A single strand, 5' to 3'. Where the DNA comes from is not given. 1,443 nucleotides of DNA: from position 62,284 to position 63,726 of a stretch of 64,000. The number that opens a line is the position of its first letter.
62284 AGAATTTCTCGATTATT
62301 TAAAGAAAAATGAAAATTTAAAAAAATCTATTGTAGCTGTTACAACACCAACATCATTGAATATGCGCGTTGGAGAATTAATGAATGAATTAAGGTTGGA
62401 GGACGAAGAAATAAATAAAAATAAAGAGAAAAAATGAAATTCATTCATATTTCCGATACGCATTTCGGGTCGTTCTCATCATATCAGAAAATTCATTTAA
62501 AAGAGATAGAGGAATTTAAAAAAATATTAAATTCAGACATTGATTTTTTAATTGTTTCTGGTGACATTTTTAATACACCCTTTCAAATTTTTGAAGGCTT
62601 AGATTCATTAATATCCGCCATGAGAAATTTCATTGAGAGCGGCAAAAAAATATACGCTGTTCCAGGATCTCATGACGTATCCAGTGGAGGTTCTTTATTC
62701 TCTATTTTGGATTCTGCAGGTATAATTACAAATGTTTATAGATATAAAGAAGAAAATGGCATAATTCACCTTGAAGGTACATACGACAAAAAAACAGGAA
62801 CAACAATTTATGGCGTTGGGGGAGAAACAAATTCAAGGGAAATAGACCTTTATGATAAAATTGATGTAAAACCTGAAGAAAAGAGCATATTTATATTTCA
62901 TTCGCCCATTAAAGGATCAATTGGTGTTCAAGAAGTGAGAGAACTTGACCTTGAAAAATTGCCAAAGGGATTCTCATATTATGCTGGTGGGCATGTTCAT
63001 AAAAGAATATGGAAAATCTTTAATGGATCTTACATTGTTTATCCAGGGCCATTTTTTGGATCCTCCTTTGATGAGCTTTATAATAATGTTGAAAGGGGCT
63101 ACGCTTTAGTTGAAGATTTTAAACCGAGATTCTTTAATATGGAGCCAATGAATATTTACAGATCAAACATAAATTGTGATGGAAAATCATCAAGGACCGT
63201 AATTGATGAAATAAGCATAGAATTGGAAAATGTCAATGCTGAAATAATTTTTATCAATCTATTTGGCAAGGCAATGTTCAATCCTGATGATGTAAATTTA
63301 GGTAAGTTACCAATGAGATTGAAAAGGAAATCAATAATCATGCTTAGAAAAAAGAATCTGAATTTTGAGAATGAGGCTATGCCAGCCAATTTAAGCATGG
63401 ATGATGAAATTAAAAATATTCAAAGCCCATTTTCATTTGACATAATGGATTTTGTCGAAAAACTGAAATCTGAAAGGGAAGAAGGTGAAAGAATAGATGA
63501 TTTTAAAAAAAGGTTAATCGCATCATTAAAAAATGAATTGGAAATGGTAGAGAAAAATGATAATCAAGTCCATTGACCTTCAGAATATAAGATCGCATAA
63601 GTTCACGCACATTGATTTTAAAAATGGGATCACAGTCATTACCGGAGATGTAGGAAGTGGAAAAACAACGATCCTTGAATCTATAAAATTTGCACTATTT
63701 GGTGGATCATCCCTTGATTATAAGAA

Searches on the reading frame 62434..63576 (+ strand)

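Call 70: search_protein_families(library=pfam, proteins=[window:62434-63576:+], max_evalue=0.00001)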
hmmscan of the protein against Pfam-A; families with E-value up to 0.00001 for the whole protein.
window:62434-63576:+ (380 aa): 2 families
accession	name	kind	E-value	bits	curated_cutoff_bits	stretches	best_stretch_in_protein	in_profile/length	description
PF00149.33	Metallophos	-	3.6e-14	54.1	21.5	1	1-190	1-190/191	Calcineurin-like phosphoesterase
PF12850.12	Metallophos_2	-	2.4e-08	34.6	27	1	1-213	1-141/154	Calcineurin-like phosphoesterase superfamily domain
